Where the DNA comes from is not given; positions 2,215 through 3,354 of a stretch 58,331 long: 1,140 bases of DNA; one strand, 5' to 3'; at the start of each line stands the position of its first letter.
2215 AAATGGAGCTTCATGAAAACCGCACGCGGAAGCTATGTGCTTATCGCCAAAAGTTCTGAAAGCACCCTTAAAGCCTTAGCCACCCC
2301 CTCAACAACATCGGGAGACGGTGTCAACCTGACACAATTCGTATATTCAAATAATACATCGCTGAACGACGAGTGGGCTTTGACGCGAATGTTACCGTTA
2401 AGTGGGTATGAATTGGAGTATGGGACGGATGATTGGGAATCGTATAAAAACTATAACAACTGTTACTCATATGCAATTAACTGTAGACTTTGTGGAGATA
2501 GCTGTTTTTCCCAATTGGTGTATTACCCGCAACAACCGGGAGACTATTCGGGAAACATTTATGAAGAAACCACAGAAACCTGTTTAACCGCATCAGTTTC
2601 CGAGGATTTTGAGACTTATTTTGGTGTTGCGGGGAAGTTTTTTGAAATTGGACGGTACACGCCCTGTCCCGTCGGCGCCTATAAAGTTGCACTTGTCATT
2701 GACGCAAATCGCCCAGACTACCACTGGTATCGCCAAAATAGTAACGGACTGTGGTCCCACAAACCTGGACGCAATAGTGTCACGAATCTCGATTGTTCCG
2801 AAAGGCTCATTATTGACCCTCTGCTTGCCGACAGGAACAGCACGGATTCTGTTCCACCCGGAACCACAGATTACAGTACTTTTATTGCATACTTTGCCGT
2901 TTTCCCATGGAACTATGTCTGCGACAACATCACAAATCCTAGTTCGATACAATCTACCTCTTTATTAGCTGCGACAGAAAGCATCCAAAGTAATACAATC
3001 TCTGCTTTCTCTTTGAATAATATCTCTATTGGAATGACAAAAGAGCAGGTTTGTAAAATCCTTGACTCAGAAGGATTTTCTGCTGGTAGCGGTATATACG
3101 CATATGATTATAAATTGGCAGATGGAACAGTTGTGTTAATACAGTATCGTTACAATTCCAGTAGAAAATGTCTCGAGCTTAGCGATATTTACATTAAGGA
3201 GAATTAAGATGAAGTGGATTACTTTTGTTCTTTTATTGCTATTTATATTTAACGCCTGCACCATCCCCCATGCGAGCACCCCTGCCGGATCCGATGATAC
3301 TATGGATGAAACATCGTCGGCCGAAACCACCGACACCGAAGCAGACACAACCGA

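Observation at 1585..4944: Secreted lectin + Cys/His-peptidase-like protein followed by three lipoproteins built from its own C-terminal module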

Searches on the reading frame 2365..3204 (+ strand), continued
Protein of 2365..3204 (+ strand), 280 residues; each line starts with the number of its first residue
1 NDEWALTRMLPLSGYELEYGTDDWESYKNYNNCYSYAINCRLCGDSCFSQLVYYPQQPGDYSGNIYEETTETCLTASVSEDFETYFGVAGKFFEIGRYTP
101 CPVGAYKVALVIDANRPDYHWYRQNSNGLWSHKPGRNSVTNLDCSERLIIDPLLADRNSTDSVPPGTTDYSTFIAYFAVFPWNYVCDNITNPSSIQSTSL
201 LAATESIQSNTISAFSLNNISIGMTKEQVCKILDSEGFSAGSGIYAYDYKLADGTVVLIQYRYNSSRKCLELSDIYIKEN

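Call 31: search_protein_families(library=pfam, proteins=[L020:3129-5528:+, L005:2079-5807:+, L012:2439-5756:+, L035:9-5540:+, L006:3615-5789:+, L022:2340-5555:+, L026:2673-5630:+, L053:872-3745:+, L046:4644-5489:+, L076:2616-5507:+], max_evalue=0.001)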
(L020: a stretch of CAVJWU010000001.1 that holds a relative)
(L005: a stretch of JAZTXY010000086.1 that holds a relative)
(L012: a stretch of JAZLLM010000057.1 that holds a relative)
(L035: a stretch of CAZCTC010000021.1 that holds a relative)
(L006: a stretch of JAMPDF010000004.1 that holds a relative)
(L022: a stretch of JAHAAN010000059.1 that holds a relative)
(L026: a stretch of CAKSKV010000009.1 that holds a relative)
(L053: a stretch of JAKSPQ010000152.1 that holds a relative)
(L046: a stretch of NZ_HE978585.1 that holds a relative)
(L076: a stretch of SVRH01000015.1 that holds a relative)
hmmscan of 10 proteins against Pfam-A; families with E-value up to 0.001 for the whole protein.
L020:3129-5528:+ (800 aa): 0 families

L005:2079-5807:+ (1243 aa): 4 families
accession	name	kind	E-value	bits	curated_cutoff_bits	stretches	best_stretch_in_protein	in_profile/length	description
PF14200.12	RicinB_lectin_2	-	8.3e-30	103.8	25.6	3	877-964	2-88/89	Ricin-type beta-trefoil lectin domain-like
PF02368.24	Big_2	-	3.6e-18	65.7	22.8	2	529-569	22-66/79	Bacterial Ig-like domain (group 2)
PF00652.28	Ricin_B_lectin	-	1.8e-05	25.4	29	0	871-931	30-85/126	Ricin-type beta-trefoil lectin domain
PF21461.3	HL_N-beta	-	9.6e-05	22.5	27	0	798-832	17-50/57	Hyaluronate lyase, N-terminal beta-sheet domain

L012:2439-5756:+ (1106 aa): 0 families

L035:9-5540:+ (1844 aa): 4 families
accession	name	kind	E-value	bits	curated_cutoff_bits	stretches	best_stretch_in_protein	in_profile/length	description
PF01839.29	FG-GAP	-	2.5e-107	350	22.1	14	977-1014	2-37/37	FG-GAP repeat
PF13517.12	FG-GAP_3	-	1.7e-41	141.1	26.9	10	304-377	1-61/61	FG-GAP-like repeat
PF05593.20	RHS_repeat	-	2.3e-12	47.4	22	1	1288-1324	1-37/38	RHS Repeat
PF21955.1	CarG-like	-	2.6e-06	28.1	28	0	614-634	9-29/144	Carbapenem resistance protein CarG-like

L006:3615-5789:+ (725 aa): 0 families

L022:2340-5555:+ (1072 aa): 3 families
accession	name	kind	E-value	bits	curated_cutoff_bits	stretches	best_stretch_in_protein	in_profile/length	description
PF14200.12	RicinB_lectin_2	-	8.6e-21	74.9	25.6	1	491-559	12-76/89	Ricin-type beta-trefoil lectin domain-like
PF24517.2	CBM96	-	1.8e-09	38.1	26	1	318-409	8-101/164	Carbohydrate-binding module family 96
PF02368.24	Big_2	-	0.00058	20.2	22.8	1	832-880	25-75/79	Bacterial Ig-like domain (group 2)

L026:2673-5630:+ (986 aa): 6 families
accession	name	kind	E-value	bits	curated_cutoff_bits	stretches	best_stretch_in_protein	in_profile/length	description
PF14200.12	RicinB_lectin_2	-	4.7e-31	107.8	25.6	2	638-715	11-88/89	Ricin-type beta-trefoil lectin domain-like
PF02368.24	Big_2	-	4.8e-28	97.4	22.8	2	556-632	2-79/79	Bacterial Ig-like domain (group 2)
PF00652.28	Ricin_B_lectin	-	7.1e-09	36.4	29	1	641-730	2-86/126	Ricin-type beta-trefoil lectin domain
PF24517.2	CBM96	-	7e-07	29.7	26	1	305-464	6-160/164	Carbohydrate-binding module family 96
PF21461.3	HL_N-beta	-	1.5e-05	25.1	27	1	594-627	18-50/57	Hyaluronate lyase, N-terminal beta-sheet domain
PF22359.2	Big-like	-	0.00014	22.5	27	0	505-552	2-47/48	Bacterial Ig-like domain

L053:872-3745:+ (958 aa): 1 family
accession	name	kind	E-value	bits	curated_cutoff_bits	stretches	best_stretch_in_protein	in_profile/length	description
PF24517.2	CBM96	-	4.8e-20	72.5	26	1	345-503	7-163/164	Carbohydrate-binding module family 96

L046:4644-5489:+ (282 aa): 0 families

L076:2616-5507:+ (964 aa): 3 families
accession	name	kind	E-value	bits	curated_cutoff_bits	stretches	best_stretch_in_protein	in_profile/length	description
PF14200.12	RicinB_lectin_2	-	1.6e-11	45.2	25.6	2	628-702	2-76/89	Ricin-type beta-trefoil lectin domain-like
PF24517.2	CBM96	-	5.3e-10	39.8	26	1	371-480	46-155/164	Carbohydrate-binding module family 96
PF02368.24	Big_2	-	4.6e-05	23.7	22.8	1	498-552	9-66/79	Bacterial Ig-like domain (group 2)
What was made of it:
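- FG-GAP plus RHS repeats (L035, call 31).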

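Call 35: fold_search(model_id=the predicted structure, library=viral)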
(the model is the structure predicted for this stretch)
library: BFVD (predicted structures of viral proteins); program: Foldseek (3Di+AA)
matches with E <= 10: 1115; with E <= 0.001: 3
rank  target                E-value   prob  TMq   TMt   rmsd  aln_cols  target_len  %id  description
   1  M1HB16                5.0e-12  1.00  0.52  0.67   2.2       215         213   25  (no name in the UniProt tables at hand)
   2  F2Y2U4                7.2e-12  1.00  0.47  0.72   4.0       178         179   28  (no name in the UniProt tables at hand)
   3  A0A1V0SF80            4.8e-05  1.00  0.36  0.54   4.5       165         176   18  Uncharacterized protein [Hokovirus HKV1]
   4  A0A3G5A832            1.2e-02  0.60  0.20  0.08  15.2       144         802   16  Class II histone deacetylase [Hyperionvirus sp.]
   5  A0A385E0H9            4.7e-02  0.12  0.11  0.16  13.9       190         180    9  Uncharacterized protein [Gordonia phage Schmidt]
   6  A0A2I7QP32            6.8e-02  0.77  0.15  0.33   5.8        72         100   18  (no name in the UniProt tables at hand)
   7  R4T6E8                6.8e-02  0.06  0.12  0.05  18.6       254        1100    9  Uncharacterized protein [Haloarcula hispanica tailed virus 1]
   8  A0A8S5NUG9            7.3e-02  0.23  0.18  0.16  15.9       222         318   14  SHV-1-lactamase [Siphoviridae sp. ctQLz13]
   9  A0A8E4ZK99            1.3e-01  0.51  0.14  0.38  13.5        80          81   19  Lipoprotein [Winogradskyella phage Peternella_1]
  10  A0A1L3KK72            1.3e-01  0.03  0.10  0.09  21.8       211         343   14  (no name in the UniProt tables at hand)
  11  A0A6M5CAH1            1.3e-01  0.06  0.11  0.07  23.5       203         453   13  (no name in the UniProt tables at hand)
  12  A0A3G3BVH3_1          1.7e-01  0.66  0.14  0.03   7.3        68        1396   12  Tail tape measure protein [Bacillus phage vB_BcoS-136]
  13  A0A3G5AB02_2          1.8e-01  0.03  0.11  0.05  20.0       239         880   11  Uncharacterized protein [Hyperionvirus sp.]
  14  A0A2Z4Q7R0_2          2.2e-01  0.13  0.20  0.07  11.7       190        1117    8  Tape measure protein [Gordonia phage Suzy]
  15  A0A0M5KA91            2.2e-01  0.10  0.12  0.08   6.8        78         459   17  (no name in the UniProt tables at hand)
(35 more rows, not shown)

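Call 76: search_protein_representatives(alignment_id=A1)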
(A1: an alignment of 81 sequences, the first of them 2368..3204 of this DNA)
Query: 81 sequences, 283 profile positions. Proteins with E-value up to 0.001 (for the whole library): 5458; up to 1e-10: 3722; up to 1e-30: 1301. The best 150 are listed.
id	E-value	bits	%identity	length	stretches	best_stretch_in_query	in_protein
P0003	5.8e-75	268.8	-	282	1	19-271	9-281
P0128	1.1e-74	267.9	-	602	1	24-273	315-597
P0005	1.3e-74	267.7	-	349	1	29-276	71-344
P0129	1.7e-72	260.7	-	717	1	36-272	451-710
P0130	2.9e-71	256.7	-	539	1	27-269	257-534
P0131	1.5e-70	254.4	-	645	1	32-268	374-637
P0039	3.8e-70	253.0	-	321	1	18-262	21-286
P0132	1.3e-69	251.3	-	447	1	17-259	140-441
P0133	1.5e-69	251.1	-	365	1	29-273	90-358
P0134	7.6e-69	248.7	-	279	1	35-228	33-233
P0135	3.3e-68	246.6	-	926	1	27-209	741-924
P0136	6.0e-68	245.8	-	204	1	21-209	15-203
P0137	9.4e-68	245.2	-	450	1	28-269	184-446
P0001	1.1e-66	241.7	-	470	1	27-275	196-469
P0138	1.4e-66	241.3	-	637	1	27-270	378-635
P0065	1.9e-59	217.9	-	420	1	18-206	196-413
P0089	9.5e-59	215.6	-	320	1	28-205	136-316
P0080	5.3e-57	209.9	-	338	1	28-207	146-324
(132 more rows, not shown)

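Call 78: find_encoding_contigs(protein=P0051, flank=4000, max_places=2)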
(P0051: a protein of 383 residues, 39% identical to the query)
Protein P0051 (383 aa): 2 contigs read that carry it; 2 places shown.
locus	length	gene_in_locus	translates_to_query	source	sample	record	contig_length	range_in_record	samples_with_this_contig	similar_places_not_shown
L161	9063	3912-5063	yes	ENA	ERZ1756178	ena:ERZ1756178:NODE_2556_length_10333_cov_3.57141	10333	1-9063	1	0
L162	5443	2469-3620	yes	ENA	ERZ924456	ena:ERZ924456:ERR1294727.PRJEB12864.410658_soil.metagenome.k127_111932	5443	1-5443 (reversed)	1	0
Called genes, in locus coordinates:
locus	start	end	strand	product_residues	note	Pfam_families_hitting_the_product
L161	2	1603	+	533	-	?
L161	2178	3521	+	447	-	PF00772:DnaB, PF03796:DnaB_C, PF13481:AAA_25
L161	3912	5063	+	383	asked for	PF14107:DUF4280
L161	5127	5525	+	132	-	-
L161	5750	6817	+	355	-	PF27768:UCP033725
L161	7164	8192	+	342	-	-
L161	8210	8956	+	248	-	-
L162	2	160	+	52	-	?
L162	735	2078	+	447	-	PF00772:DnaB, PF03796:DnaB_C, PF13481:AAA_25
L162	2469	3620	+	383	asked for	PF14107:DUF4280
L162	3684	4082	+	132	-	-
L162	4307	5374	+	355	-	PF27768:UCP033725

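Call 79: find_encoding_contigs(protein=P0021, flank=4000, max_places=2)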
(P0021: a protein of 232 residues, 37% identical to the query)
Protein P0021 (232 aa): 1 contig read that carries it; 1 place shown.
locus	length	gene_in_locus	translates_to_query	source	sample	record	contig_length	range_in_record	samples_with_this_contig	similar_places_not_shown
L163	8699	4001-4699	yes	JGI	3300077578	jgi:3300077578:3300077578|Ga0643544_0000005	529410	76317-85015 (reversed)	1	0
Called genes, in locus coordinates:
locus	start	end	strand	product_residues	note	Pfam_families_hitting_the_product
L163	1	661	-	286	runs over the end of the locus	PF00149:Metallophos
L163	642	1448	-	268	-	-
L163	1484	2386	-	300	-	-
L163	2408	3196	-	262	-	-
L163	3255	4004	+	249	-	PF14015:DUF4231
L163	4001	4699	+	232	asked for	-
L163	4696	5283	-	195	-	-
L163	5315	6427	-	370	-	PF00069:Pkinase (weak)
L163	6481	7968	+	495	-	PF13385:Laminin_G_3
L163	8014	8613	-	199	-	-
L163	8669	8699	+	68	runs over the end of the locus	-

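Call 92: list_cluster_members(proteins=[P0022, P0029, P0052, P0055, P0058, P0060, P0063, P0068, P0089, P0104])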
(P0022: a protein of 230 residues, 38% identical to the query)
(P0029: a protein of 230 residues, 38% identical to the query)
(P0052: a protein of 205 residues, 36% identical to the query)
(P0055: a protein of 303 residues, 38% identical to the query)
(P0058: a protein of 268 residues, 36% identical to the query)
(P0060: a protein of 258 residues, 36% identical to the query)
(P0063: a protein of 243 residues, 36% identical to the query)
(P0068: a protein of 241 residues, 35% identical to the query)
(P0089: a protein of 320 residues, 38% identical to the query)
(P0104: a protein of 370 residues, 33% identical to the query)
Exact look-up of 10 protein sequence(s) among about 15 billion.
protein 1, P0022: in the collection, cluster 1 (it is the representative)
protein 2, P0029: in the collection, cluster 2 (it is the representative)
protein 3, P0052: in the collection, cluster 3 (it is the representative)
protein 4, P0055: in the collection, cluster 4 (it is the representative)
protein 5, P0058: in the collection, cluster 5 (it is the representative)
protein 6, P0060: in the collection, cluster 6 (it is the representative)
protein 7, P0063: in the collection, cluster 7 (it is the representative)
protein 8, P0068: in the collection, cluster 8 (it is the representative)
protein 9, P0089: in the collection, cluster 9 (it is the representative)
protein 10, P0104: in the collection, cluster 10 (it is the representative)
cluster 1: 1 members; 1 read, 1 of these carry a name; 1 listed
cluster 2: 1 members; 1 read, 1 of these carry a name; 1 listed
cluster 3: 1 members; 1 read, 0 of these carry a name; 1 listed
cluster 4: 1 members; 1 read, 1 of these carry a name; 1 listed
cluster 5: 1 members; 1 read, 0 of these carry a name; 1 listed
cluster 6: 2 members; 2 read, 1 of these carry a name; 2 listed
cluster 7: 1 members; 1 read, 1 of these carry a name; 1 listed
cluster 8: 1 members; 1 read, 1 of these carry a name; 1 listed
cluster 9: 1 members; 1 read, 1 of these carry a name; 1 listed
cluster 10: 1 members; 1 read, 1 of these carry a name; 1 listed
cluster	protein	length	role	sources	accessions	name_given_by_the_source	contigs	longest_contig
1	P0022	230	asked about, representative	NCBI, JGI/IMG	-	hypothetical protein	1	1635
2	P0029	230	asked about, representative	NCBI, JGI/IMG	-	hypothetical protein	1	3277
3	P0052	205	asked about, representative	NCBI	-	-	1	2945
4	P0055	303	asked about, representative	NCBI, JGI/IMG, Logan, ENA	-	hypothetical protein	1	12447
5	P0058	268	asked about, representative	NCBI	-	-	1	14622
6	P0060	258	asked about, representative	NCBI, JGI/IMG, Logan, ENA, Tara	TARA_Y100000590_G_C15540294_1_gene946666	strand:- start:254 stop:1030 length:777 start_codon:yes stop_codon:yes gene_type:complete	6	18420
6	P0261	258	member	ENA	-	-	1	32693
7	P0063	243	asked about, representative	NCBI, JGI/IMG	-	hypothetical protein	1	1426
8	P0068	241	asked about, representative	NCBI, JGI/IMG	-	hypothetical protein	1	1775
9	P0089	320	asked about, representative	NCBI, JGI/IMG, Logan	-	hypothetical protein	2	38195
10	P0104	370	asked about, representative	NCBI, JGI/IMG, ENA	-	hypothetical protein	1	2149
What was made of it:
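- Tried and rejected: Source names for homologues (call 92): all 'hypothetical protein'.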

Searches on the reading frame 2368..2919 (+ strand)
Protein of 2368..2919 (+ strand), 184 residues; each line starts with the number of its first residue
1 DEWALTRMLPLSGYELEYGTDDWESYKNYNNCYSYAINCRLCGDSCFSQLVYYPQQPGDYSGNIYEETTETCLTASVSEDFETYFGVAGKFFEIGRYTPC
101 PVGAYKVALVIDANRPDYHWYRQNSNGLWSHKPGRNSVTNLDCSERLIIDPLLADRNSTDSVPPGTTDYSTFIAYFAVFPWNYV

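Call 93: search_dna_similar(query=window:2368-2919:+, collection=plasmids, mode=protein, max_rows=15)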
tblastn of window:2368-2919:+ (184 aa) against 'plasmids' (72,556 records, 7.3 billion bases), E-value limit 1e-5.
Records with a match: 1; places in all: 1; records where one place covers at least 80% of the query: 1.
Best place of each record, by identity: <60% 1.
By first word of the organism name: Rhizobium 1.
By predicted mobility (MOB-suite, as given by PLSDB): conjugative 1.
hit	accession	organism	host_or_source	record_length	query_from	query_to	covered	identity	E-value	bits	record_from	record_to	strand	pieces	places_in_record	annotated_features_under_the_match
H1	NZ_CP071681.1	Rhizobium ruizarguesonis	lentil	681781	21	180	87%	30.6%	5e-6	53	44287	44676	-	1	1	hypothetical protein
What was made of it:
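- Tried and rejected: Plasmid collection (call 93): one weak Rhizobium hit, uninformative.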

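Call 94: search_dna_similar(query=window:2368-2919:+, collection=phages, mode=protein, max_rows=10)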
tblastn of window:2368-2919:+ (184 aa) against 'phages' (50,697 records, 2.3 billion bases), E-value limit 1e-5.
Records with a match: 1; places in all: 1; records where one place covers at least 80% of the query: 1.
Best place of each record, by identity: <60% 1.
By first word of the organism name: Anaeroplasmataceae 1.
By host as written in the record: Anaeroplasmataceae 1.
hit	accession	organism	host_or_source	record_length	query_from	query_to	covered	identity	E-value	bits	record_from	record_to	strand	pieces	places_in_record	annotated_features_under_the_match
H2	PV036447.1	Anaeroplasmataceae phage NatCom_34063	Anaeroplasmataceae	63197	9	178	92%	43.2%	8e-25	105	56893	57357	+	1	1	hypothetical protein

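Call 95: get_annotated_region(hit=H2, flank=7000)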
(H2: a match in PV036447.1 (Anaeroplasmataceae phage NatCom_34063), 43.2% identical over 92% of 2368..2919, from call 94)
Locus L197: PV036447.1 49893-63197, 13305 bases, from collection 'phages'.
description: Anaeroplasmataceae phage NatCom_34063, complete genome.
organism: Anaeroplasmataceae phage NatCom_34063 (NCBI taxid 3403515)
taxonomy: Viruses; Duplodnaviria; Heunggongvirae; Uroviricota; Caudoviricetes; Ca. Heliusvirales
host: Anaeroplasmataceae; source: human feces; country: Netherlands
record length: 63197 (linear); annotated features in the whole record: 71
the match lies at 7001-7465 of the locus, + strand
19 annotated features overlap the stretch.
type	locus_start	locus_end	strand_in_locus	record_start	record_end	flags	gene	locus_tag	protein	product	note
CDS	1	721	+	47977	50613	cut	-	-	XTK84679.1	tail length tape measure protein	-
CDS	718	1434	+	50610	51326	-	-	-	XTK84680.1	hypothetical protein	-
CDS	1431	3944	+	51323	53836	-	-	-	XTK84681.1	minor head protein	-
CDS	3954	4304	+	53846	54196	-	-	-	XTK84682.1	hypothetical protein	-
CDS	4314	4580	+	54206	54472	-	-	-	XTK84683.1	hypothetical protein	-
CDS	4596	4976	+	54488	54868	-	-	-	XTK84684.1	holin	-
CDS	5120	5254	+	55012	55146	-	-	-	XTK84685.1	hypothetical protein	-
CDS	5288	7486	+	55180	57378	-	-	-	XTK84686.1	hypothetical protein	-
CDS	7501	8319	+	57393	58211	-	-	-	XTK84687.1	hypothetical protein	-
CDS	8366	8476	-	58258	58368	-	-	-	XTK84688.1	hypothetical protein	-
CDS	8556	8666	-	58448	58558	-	-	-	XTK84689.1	hypothetical protein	-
CDS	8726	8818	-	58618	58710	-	-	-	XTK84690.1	hypothetical protein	-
CDS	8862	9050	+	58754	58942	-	-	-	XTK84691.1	hypothetical protein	-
CDS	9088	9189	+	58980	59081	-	-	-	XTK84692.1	hypothetical protein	-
CDS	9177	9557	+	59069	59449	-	-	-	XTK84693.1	hypothetical protein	-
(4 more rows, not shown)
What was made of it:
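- The pair is carried as cargo next to a phage lysis cassette (call 95).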

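Call 96: search_protein_families(library=phrogs, proteins=[L197:5288-7483:+, L197:7501-8316:+, L197:1431-3941:+, L197:3954-4301:+, L197:4314-4577:+], max_evalue=0.001)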
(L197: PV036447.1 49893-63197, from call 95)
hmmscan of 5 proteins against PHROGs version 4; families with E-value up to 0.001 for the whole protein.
L197:5288-7483:+ (732 aa): 0 families

L197:7501-8316:+ (272 aa): 0 families

L197:1431-3941:+ (837 aa): 18 families
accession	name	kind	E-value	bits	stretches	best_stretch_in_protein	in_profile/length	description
phrog_1067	-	head and packaging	3.1e-142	477.1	1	1-614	6-538/991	minor head protein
phrog_5555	-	tail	3.7e-90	304.4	1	2-489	1-481/788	tail protein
phrog_2270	-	unknown function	5.8e-62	211.5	1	4-382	2-369/637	-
phrog_7142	-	tail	1.2e-61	210.1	1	1-363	1-352/622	tail protein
phrog_1330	-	tail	3.1e-57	195.3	1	2-381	6-398/1361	tail protein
phrog_13289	-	tail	5.9e-56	191.1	1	5-370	4-369/938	tail protein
phrog_12493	-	tail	2.3e-45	155.9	3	2-220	4-231/950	tail protein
phrog_2189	-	tail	6.7e-27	94.8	1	21-347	19-331/971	tail protein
phrog_33972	-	tail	4.3e-24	85.6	1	20-367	20-379/714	tail protein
phrog_7043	-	tail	2.3e-23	83.7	1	49-566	57-557/1077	tail protein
phrog_9886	-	unknown function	3.7e-23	82.3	1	262-519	275-529/940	-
phrog_12329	-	head and packaging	1.1e-19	71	1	10-369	7-379/833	virion structural protein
phrog_8687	-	other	1.3e-19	71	1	157-369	61-273/599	tail protein with peptidase activity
phrog_1210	-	other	1.4e-15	56.9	1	25-347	23-360/2313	PblB-type receptor binding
phrog_3475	-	tail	2.2e-09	37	1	301-362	672-733/841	minor tail protein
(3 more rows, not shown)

L197:3954-4301:+ (116 aa): 0 families

L197:4314-4577:+ (88 aa): 2 families
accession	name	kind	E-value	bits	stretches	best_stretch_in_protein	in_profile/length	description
phrog_1009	-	unknown function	2.7e-10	41.3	1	7-86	8-86/103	-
phrog_3999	-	unknown function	0.00011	23.3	1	8-47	8-46/107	-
